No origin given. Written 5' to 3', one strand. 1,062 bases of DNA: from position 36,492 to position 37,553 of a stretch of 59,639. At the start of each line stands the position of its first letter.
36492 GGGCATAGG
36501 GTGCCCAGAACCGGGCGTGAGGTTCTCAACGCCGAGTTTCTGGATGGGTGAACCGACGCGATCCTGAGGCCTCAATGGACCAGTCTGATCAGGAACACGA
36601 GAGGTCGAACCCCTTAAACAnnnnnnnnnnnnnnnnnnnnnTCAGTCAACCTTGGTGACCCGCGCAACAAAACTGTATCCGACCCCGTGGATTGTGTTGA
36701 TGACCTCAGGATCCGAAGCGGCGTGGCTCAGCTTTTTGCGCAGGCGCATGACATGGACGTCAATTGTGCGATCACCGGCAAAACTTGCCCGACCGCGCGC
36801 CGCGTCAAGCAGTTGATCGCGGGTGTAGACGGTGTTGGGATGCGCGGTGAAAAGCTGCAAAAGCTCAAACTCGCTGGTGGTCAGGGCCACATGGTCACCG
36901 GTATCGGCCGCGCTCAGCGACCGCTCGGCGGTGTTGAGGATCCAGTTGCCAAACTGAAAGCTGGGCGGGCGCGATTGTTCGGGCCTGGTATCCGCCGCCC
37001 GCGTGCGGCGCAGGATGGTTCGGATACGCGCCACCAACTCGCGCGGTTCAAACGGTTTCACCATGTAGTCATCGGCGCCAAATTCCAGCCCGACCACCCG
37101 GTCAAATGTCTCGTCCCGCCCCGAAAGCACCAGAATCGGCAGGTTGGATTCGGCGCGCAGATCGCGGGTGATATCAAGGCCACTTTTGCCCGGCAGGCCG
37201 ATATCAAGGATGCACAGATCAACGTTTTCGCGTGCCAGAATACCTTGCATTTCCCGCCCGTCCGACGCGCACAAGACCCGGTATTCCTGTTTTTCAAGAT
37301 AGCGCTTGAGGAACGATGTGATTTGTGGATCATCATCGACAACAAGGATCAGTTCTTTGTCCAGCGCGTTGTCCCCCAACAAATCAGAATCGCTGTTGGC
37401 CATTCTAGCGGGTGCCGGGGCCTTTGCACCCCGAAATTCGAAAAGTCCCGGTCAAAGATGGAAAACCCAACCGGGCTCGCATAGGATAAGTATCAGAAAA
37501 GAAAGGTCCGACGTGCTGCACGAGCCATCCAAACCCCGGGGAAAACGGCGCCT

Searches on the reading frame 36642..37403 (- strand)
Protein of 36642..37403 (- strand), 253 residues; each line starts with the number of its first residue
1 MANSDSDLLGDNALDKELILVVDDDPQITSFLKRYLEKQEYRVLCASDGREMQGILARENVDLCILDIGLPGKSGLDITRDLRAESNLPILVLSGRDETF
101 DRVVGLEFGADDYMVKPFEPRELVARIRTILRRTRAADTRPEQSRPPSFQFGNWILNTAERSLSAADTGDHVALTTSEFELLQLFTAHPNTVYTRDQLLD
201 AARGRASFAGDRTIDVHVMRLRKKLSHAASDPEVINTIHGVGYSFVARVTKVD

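Call 47: search_protein_families(library=pfam, proteins=[window:36642-37403:-], max_evalue=0.00001)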
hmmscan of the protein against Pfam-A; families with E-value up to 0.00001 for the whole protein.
window:36642-37403:- (253 aa): 2 families
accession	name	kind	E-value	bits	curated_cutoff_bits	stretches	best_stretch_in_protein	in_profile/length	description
PF00072.30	Response_reg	-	1.2e-28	99.9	30.2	1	19-128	1-111/111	Response regulator receiver domain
PF00486.34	Trans_reg_C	-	9.1e-24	83.8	26.2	1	170-245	2-77/77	Transcriptional regulatory protein, C terminal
